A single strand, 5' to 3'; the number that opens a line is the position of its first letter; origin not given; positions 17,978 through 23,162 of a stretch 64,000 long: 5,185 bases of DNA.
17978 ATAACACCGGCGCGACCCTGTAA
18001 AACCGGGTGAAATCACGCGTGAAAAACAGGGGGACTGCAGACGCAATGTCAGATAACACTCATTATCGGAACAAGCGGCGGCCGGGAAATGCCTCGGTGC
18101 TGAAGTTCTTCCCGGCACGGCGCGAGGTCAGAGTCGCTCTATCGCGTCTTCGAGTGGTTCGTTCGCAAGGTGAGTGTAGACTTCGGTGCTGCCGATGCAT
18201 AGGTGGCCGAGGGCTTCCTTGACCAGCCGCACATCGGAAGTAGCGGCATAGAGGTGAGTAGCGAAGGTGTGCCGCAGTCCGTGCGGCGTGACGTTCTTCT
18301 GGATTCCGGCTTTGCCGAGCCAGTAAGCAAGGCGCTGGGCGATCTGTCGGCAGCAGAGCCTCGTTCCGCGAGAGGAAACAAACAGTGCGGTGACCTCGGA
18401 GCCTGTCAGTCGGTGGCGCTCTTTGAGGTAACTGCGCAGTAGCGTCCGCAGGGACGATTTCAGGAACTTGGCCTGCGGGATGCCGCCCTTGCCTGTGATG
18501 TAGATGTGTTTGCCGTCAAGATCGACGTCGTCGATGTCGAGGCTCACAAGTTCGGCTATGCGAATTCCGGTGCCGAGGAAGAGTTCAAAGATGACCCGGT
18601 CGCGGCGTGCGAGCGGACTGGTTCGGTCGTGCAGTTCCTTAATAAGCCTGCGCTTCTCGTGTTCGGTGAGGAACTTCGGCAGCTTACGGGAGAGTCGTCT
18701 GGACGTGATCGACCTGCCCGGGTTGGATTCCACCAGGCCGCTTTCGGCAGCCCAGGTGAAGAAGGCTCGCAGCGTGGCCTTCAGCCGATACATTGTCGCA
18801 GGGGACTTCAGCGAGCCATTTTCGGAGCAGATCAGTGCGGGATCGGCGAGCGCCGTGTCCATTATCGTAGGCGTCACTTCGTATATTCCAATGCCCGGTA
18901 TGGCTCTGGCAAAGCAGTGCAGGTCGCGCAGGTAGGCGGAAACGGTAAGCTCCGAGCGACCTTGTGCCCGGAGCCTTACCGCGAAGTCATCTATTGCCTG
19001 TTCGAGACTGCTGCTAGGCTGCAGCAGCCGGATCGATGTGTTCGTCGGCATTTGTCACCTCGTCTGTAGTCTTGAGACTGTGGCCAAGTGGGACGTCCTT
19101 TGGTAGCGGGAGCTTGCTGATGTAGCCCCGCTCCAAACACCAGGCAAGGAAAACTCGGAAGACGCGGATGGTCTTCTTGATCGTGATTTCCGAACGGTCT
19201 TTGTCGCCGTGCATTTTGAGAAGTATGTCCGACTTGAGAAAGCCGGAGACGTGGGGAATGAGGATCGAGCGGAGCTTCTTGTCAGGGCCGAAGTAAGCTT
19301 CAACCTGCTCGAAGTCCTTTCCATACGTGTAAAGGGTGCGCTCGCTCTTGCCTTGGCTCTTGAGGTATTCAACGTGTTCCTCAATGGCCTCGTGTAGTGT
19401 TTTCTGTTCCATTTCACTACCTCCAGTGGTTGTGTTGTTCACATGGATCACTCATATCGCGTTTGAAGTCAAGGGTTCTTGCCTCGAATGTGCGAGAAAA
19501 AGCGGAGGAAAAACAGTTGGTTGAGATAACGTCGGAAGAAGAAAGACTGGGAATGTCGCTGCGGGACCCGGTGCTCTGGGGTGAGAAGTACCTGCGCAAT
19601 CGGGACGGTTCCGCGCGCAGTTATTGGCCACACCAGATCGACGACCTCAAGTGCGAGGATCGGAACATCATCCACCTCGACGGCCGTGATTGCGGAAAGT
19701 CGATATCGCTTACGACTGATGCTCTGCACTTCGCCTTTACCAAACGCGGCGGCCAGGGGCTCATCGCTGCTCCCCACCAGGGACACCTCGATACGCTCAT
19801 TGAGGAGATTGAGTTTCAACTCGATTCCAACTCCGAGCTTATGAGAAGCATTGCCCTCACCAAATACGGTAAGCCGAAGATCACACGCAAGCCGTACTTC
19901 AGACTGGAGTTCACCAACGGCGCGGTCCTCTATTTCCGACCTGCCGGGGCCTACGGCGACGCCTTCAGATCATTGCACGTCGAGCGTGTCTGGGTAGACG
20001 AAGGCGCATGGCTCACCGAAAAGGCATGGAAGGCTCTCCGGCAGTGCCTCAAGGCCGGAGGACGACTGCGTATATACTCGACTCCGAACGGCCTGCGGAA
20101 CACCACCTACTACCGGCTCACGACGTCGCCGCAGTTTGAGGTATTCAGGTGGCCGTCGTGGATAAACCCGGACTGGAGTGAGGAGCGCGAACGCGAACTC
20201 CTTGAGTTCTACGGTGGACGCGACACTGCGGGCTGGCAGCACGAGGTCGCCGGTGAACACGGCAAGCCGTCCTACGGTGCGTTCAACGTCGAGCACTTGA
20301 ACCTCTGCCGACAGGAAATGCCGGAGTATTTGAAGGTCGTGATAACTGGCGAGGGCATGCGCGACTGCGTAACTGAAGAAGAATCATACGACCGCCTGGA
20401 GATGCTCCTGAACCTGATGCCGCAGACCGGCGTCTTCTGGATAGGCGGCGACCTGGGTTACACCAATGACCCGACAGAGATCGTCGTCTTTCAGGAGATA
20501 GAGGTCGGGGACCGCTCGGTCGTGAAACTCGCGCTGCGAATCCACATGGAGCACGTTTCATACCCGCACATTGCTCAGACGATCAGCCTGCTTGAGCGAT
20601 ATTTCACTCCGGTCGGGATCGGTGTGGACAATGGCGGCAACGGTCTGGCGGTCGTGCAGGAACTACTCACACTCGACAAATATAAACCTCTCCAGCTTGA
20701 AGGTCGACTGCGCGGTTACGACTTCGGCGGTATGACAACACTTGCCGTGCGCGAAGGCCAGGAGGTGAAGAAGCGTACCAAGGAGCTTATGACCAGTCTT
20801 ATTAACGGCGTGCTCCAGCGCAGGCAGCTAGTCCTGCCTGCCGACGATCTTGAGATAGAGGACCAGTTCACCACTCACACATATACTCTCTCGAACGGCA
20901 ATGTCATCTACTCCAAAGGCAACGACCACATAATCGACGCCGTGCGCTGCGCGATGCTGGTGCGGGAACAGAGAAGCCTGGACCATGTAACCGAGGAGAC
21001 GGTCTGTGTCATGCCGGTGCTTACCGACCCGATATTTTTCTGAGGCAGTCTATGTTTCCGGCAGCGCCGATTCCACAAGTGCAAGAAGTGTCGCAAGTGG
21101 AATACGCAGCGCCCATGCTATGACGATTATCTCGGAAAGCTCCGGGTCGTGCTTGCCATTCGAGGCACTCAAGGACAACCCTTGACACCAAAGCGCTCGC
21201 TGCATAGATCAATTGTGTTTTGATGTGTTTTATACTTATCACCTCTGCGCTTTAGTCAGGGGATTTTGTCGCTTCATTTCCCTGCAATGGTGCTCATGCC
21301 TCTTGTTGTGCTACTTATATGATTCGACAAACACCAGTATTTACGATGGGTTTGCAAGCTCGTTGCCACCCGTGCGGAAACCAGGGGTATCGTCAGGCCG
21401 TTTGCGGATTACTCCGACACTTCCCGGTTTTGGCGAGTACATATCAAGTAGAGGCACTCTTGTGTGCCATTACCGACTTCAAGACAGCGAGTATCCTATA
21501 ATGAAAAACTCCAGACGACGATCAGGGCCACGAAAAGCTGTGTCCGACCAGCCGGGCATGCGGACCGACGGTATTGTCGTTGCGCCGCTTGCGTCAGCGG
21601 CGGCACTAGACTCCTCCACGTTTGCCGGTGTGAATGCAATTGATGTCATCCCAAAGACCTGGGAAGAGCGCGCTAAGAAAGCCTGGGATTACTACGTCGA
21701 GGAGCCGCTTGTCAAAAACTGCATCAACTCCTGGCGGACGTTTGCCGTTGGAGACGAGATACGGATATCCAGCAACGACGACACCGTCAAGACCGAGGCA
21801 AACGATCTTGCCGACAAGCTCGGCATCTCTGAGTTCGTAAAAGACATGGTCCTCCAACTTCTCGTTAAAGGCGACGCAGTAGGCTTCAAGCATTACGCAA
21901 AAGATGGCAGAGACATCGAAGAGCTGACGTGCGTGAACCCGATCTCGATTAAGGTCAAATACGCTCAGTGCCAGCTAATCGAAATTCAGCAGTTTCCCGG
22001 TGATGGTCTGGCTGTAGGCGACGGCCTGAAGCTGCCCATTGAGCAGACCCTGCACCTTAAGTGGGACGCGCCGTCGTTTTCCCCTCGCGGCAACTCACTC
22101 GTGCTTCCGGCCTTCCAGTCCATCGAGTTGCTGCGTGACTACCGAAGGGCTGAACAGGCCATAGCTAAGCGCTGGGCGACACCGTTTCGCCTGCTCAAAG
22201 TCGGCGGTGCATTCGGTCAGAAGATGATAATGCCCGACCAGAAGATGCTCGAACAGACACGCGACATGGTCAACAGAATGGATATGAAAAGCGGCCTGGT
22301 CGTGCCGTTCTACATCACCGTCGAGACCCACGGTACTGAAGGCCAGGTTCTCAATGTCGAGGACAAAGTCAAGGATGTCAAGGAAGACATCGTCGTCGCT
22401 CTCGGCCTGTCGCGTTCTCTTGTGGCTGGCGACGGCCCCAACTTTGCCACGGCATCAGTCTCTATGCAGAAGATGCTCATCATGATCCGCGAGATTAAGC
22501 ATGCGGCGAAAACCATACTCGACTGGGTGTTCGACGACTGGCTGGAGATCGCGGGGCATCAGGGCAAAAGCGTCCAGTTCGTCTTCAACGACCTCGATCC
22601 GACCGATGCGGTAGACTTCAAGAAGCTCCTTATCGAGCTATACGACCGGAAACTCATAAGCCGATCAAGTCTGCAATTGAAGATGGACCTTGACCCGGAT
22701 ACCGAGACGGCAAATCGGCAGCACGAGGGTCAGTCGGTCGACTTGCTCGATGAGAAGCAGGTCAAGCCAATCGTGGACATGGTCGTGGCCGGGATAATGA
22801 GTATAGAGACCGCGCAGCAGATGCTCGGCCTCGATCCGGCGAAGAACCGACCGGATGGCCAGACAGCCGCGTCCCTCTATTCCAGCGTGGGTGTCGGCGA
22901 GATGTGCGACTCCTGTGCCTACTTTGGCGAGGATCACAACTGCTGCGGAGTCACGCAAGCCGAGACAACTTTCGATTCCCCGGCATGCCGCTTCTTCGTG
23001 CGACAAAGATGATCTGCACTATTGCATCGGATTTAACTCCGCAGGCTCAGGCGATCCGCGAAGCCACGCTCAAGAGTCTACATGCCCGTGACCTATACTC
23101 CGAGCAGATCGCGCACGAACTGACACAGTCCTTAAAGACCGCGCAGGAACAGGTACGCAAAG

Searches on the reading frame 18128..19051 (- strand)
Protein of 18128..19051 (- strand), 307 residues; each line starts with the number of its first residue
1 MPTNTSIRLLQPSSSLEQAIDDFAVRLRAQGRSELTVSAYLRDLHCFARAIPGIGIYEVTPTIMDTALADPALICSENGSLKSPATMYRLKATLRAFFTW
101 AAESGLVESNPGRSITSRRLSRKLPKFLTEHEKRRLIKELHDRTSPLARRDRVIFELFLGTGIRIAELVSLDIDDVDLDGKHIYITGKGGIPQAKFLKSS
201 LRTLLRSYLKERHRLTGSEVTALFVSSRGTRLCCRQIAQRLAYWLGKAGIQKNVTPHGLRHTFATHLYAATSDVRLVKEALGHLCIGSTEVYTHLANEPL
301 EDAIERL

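Call 26: search_protein_families(library=phrogs, proteins=[window:18128-19051:-], max_evalue=0.001)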
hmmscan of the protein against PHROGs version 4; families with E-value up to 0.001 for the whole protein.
window:18128-19051:- (307 aa): 6 families
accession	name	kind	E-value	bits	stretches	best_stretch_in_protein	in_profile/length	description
phrog_1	-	integration and excision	3.3e-43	149.9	1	15-307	165-447/611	integrase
phrog_216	-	integration and excision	4.3e-40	138.7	1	89-306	17-235/301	integrase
phrog_7685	-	integration and excision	3.1e-10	41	1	196-304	128-232/240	integrase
phrog_7269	-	integration and excision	3.7e-10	40.6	1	249-305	23-79/89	integrase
phrog_5830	-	integration and excision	0.00012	22.5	1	83-186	61-166/318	integrase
phrog_23271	-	unknown function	0.00054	20.9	0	253-298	8-53/67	-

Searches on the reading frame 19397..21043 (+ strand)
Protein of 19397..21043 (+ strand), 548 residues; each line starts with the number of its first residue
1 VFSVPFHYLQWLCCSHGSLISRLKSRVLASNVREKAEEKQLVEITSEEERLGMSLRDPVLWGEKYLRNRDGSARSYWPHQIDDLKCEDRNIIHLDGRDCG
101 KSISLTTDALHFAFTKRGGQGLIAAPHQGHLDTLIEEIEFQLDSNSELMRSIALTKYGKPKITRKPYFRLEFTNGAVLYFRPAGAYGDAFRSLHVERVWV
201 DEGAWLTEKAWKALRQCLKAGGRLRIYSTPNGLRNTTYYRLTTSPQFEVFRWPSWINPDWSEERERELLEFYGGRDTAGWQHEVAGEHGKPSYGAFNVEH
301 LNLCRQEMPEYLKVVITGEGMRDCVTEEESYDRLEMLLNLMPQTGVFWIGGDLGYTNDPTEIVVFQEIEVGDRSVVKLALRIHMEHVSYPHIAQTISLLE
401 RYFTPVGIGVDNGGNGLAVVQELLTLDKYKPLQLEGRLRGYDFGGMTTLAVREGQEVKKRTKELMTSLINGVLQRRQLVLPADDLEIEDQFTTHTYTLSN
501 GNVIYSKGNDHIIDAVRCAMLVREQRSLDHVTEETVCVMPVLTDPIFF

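Call 9: search_protein_families(library=pfam, proteins=[window:19397-21043:+], max_evalue=0.01)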
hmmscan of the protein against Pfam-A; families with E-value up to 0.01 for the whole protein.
window:19397-21043:+ (548 aa): 2 families
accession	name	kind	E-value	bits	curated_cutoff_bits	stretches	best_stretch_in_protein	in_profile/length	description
PF17289.8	Terminase_6C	-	0.00013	22.4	22.6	1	350-520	2-152/155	Terminase RNaseH-like domain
PF03237.21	Terminase_6N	-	0.00013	22.2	22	1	94-233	3-138/215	Terminase large subunit, T4likevirus-type, N-terminal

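Call 10: search_protein_families(library=phrogs, proteins=[window:19397-21043:+], max_evalue=0.001)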
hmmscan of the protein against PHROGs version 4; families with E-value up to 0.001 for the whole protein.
window:19397-21043:+ (548 aa): 1 family
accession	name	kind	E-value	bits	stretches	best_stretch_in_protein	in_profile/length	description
phrog_2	-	head and packaging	1.8e-27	97.5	1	74-523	265-592/807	terminase large subunit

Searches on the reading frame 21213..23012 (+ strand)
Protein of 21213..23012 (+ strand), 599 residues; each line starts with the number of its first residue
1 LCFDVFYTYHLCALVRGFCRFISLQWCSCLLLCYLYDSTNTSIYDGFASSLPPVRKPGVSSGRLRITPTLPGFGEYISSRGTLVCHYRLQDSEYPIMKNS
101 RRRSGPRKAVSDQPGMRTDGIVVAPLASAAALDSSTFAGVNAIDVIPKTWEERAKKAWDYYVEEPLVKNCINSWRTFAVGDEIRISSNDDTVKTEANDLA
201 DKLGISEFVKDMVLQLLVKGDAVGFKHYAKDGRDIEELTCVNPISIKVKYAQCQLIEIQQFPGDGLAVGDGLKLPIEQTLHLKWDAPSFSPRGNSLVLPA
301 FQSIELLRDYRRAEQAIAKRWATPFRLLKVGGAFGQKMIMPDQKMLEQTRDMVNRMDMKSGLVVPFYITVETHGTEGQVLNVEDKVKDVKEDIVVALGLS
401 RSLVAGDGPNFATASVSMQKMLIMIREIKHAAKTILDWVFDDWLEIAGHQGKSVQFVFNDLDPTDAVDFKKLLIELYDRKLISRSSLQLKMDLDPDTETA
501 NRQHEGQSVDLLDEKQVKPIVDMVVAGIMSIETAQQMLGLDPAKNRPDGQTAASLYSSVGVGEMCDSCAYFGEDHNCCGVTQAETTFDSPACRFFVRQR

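Call 9: search_protein_families(library=pfam, proteins=[window:21213-23012:+], max_evalue=0.01)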
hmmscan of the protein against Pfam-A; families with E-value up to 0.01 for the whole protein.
window:21213-23012:+ (599 aa): 2 families
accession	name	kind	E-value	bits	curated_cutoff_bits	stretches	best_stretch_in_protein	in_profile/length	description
PF04860.17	Phage_portal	-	4.2e-06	26.6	39.1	1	205-463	51-292/321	Phage portal protein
PF05136.18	Phage_portal_2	-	0.0099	15.5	32.9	0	147-198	20-73/354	Phage portal protein, lambda family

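Call 10: search_protein_families(library=phrogs, proteins=[window:21213-23012:+], max_evalue=0.001)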
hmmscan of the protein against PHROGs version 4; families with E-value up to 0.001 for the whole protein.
window:21213-23012:+ (599 aa): 3 families
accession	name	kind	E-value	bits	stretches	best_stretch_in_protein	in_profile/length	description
phrog_2739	-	head and packaging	1.2e-66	226.4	2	273-534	222-472/501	portal protein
phrog_9232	-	head and packaging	2.7e-11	44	1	154-516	59-449/502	portal protein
phrog_16240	-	head and packaging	1.2e-08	35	0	153-249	95-191/643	portal protein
